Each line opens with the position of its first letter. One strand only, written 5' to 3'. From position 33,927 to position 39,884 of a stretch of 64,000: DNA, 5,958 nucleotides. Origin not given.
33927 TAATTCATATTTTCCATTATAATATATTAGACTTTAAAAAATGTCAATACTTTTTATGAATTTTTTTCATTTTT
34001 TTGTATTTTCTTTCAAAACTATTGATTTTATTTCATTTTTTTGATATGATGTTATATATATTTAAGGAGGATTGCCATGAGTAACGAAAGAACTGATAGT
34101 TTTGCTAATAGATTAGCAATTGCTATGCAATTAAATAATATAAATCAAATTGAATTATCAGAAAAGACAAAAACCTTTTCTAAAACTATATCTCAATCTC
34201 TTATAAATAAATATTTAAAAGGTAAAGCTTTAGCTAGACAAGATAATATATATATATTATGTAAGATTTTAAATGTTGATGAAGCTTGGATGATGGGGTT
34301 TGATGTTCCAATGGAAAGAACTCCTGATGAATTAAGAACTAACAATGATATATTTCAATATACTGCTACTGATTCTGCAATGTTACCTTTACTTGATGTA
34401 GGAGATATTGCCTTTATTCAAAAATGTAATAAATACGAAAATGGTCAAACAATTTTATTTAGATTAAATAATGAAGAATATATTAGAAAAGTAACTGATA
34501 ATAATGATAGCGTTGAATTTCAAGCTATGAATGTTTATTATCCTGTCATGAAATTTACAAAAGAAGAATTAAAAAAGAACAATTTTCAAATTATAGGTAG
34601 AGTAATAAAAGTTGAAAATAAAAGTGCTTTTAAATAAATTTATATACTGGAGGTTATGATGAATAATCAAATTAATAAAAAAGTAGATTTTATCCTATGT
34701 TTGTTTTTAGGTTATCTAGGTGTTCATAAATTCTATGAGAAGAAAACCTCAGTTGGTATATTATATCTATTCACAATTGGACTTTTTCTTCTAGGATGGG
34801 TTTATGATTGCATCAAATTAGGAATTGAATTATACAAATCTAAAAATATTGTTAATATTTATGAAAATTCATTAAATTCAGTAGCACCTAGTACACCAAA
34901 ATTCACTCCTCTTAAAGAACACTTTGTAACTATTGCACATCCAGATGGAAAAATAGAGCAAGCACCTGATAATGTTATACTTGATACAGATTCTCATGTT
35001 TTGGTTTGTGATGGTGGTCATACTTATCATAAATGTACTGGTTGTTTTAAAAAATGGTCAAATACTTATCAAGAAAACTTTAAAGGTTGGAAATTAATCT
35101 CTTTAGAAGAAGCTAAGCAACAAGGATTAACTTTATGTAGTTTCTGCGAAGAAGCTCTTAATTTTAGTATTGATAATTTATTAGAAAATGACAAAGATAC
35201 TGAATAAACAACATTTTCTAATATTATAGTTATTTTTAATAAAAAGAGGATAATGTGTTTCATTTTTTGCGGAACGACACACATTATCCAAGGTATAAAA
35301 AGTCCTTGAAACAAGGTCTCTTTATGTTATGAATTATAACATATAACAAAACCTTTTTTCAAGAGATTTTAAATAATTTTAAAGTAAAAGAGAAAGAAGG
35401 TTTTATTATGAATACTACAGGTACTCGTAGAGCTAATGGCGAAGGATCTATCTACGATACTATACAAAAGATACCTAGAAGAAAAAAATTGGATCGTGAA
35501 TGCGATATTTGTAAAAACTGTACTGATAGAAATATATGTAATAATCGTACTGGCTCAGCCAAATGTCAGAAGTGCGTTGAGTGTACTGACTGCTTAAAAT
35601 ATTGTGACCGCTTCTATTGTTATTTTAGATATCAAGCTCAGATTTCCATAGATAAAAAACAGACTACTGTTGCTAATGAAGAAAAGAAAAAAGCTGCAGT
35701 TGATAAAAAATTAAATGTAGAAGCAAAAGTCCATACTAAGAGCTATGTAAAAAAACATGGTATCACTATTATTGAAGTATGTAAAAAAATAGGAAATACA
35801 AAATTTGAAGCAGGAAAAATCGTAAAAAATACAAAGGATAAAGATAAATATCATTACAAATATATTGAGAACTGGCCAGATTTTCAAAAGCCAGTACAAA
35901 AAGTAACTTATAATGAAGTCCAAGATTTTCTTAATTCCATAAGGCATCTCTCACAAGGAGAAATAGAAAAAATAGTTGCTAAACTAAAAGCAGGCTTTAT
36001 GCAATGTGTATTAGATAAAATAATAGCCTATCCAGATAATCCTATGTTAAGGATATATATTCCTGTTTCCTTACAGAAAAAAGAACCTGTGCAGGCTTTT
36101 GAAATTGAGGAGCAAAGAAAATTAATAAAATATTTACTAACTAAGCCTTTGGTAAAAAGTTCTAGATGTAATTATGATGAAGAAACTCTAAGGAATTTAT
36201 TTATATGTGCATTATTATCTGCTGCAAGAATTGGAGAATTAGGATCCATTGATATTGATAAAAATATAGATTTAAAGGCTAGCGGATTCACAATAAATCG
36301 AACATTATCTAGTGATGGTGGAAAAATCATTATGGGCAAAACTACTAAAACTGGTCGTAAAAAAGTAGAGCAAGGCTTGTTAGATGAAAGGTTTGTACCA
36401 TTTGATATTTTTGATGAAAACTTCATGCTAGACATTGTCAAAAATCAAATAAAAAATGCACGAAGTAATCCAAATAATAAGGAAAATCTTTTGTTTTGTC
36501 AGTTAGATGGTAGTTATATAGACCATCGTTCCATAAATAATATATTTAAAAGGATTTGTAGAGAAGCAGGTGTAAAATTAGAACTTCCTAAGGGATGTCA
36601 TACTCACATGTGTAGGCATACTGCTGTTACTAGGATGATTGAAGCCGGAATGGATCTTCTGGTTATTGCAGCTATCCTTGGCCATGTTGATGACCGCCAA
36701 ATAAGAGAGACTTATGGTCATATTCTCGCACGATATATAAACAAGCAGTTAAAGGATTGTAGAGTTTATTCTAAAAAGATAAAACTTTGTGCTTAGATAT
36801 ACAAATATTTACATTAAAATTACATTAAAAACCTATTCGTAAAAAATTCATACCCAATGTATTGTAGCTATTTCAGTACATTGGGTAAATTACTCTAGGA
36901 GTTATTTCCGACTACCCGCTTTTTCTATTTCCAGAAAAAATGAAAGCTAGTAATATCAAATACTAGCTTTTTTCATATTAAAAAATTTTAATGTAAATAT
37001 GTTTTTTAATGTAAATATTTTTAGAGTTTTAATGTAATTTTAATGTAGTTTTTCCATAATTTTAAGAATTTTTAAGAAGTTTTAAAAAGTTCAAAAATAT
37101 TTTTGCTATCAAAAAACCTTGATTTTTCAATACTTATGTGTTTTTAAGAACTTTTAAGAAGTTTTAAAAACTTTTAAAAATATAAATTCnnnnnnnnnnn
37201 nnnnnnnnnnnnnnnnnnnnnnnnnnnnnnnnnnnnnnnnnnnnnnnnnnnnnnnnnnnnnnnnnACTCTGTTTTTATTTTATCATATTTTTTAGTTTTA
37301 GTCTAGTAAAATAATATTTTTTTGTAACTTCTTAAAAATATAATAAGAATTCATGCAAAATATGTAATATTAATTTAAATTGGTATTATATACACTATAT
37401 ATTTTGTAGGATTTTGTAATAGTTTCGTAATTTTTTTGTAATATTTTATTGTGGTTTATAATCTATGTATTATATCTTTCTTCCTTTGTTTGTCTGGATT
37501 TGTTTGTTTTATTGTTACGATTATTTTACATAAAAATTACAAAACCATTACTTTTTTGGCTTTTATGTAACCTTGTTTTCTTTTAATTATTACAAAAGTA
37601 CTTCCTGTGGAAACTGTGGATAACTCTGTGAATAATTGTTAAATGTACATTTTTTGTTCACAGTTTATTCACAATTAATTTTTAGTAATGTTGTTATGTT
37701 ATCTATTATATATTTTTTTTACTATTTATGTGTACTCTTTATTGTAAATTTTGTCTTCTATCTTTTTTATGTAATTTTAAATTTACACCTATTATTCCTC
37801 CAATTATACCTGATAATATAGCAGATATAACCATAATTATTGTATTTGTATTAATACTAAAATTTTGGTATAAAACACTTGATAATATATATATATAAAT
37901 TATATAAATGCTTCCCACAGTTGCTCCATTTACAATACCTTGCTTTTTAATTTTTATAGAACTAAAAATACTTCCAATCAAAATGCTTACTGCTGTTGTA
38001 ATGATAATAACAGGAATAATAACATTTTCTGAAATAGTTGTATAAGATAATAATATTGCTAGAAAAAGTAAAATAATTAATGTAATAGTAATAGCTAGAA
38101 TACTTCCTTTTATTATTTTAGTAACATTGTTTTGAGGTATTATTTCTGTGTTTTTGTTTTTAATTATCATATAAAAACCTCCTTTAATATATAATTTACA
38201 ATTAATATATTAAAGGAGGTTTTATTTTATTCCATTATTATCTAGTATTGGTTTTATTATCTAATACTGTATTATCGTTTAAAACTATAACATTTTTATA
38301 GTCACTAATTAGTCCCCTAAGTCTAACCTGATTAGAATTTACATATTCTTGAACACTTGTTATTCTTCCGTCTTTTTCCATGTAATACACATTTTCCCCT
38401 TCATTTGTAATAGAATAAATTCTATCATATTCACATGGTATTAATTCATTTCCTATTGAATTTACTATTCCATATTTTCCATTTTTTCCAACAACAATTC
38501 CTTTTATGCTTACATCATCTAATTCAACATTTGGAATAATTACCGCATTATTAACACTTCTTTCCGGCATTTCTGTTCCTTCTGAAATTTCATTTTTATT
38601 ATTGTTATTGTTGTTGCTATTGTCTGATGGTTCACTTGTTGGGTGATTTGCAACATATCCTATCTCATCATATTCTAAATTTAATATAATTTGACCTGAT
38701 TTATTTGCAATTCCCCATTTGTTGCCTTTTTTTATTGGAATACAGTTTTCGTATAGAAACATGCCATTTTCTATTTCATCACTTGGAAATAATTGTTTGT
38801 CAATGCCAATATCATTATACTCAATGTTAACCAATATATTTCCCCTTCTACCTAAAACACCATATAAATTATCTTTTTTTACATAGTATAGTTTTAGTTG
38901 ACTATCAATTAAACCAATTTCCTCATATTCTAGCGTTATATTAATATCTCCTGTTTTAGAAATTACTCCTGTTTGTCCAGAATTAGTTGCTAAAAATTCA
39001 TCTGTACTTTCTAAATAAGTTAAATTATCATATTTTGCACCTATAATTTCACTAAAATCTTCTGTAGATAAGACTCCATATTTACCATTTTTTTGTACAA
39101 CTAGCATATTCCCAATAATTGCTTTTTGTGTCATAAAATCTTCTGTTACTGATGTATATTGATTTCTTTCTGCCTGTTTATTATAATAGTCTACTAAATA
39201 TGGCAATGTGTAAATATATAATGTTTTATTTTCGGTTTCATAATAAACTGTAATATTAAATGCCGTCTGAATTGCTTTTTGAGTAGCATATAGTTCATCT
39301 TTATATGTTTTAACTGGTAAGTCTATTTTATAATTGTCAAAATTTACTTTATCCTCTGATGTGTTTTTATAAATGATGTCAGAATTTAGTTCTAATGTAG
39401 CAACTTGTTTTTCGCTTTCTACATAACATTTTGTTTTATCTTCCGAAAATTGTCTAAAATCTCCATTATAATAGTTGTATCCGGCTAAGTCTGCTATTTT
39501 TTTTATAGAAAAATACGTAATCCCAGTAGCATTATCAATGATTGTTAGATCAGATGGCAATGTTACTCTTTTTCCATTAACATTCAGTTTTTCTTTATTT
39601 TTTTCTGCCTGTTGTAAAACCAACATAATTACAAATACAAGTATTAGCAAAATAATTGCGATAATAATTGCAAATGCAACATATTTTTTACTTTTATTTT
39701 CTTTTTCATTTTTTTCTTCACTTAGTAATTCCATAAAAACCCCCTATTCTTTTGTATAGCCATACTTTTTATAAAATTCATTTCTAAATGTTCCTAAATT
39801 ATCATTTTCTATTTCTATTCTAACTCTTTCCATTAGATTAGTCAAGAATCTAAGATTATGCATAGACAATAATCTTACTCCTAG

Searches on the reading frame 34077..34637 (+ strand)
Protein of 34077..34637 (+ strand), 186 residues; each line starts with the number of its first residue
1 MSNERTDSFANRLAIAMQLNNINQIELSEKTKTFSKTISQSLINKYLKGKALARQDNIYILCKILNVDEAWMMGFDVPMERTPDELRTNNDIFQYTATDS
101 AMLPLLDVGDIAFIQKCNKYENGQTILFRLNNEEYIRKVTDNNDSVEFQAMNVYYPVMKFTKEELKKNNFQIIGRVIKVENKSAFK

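Call 13: search_protein_families(library=pfam, proteins=[window:34077-34637:+], max_evalue=0.01)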
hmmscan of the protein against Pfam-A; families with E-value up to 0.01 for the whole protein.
window:34077-34637:+ (186 aa): 2 families
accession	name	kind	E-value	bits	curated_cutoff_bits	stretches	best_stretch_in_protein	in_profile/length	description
PF00717.28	Peptidase_S24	-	1.5e-12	47.7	23.3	1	86-177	29-116/116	Peptidase S24-like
PF01381.28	HTH_3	-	7.3e-08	32.8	23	1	15-71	3-54/55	Helix-turn-helix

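Call 14: search_protein_families(library=phrogs, proteins=[window:34077-34637:+], max_evalue=0.001)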
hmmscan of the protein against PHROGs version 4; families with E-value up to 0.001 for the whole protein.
window:34077-34637:+ (186 aa): 6 families
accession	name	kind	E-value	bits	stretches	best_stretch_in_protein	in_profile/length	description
phrog_4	-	transcription regulation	4.4e-16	59.9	2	5-85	133-204/400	transcriptional repressor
phrog_2967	-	transcription regulation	8.9e-15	55.8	1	3-105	5-86/225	transcriptional regulator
phrog_6201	-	transcription regulation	2.7e-12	47.7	1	87-181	23-116/121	CI-like repressor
phrog_8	-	transcription regulation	3.3e-11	44.2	1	6-125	74-195/346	transcriptional regulator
phrog_3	-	transcription regulation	3.1e-10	41.4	1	7-159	87-220/430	transcriptional repressor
phrog_8558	-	unknown function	0.00064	21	0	104-182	37-110/114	-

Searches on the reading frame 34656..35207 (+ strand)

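Call 13: search_protein_families(library=pfam, proteins=[window:34656-35207:+], max_evalue=0.01)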
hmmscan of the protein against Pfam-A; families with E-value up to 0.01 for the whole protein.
window:34656-35207:+ (183 aa): 1 family
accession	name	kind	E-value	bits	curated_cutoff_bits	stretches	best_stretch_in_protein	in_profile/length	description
PF05154.21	TM2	-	3.5e-14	53.2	27.9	1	7-53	4-51/51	TM2 domain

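Call 14: search_protein_families(library=phrogs, proteins=[window:34656-35207:+], max_evalue=0.001)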
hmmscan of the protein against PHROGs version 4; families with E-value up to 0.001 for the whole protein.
window:34656-35207:+ (183 aa): 7 families
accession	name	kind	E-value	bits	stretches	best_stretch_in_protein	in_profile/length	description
phrog_8793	-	unknown function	4.7e-12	47.3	1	8-64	4-59/81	-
phrog_10772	-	unknown function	3.1e-10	41.2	1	8-58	4-56/82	-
phrog_10292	-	unknown function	5.1e-10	40.4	1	7-48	36-77/136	-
phrog_10680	-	unknown function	6.8e-09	37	1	2-40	72-110/144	-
phrog_33436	-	unknown function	2.6e-06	28.6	1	7-49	3-44/117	-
phrog_22651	-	unknown function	0.00015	23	1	8-57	4-53/111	-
phrog_29656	-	unknown function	0.00025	22.1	0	10-59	29-89/136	-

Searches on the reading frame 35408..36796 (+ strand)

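Call 13: search_protein_families(library=pfam, proteins=[window:35408-36796:+], max_evalue=0.01)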
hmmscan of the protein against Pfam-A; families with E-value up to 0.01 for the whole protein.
window:35408-36796:+ (462 aa): 1 family
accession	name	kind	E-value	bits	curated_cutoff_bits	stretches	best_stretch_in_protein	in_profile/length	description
PF00589.27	Phage_integrase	-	3.1e-22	79.6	27.1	1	255-439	18-168/172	Phage integrase family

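Call 14: search_protein_families(library=phrogs, proteins=[window:35408-36796:+], max_evalue=0.001)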
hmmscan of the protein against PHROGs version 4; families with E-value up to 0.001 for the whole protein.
window:35408-36796:+ (462 aa): 3 families
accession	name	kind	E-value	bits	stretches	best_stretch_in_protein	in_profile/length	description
phrog_1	-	integration and excision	1.4e-40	141.2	1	68-441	123-437/611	integrase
phrog_216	-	integration and excision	4.2e-22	79.6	1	209-449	36-234/301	integrase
phrog_7685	-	integration and excision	5.6e-10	40.2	1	342-442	135-226/240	integrase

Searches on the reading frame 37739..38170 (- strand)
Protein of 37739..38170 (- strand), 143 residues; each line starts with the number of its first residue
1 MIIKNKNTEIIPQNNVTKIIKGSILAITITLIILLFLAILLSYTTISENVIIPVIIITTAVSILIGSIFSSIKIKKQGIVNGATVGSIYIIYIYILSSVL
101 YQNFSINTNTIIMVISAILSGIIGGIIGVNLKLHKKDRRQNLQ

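Call 35: search_protein_families(library=pfam, proteins=[window:37739-38170:-], max_evalue=0.00001)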
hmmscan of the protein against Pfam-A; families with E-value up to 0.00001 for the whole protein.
window:37739-38170:- (143 aa): 1 family
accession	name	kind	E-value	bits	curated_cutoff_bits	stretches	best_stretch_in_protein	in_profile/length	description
PF12670.12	DUF3792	-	2.9e-22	79.4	31.3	1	16-128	2-115/115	Protein of unknown function (DUF3792)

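Call 77: search_protein_families(library=ncbifam, proteins=[window:37739-38170:-], max_evalue=0.00001)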
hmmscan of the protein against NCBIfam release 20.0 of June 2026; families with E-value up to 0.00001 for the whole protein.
window:37739-38170:- (143 aa): 1 family
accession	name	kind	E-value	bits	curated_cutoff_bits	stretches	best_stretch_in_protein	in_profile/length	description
TIGR04086.1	TIGR04086_membr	hypoth_equivalog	2.1e-23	82.6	30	1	18-131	2-115/115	TIGR04086 family membrane protein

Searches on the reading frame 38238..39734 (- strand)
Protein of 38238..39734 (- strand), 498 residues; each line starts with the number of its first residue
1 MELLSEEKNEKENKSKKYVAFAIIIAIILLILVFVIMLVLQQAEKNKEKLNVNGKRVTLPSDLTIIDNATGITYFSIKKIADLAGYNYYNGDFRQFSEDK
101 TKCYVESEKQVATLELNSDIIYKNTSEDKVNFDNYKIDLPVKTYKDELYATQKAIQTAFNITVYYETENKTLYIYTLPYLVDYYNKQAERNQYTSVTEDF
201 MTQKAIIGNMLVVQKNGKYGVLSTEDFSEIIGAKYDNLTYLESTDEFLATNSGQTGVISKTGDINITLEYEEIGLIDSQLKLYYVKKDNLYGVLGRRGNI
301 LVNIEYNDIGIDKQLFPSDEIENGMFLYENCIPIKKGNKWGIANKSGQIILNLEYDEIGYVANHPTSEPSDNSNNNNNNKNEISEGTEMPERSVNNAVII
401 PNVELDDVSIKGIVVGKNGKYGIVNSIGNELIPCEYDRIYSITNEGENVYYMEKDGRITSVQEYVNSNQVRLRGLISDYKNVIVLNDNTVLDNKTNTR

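Call 35: search_protein_families(library=pfam, proteins=[window:38238-39734:-], max_evalue=0.00001)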
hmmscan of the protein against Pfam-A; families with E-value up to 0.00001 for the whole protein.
window:38238-39734:- (498 aa): 1 family
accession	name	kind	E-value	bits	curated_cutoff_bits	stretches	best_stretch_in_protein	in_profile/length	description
PF14903.11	WG_beta_rep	-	4.8e-16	58.9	25.6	0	421-456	1-33/35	WG containing repeat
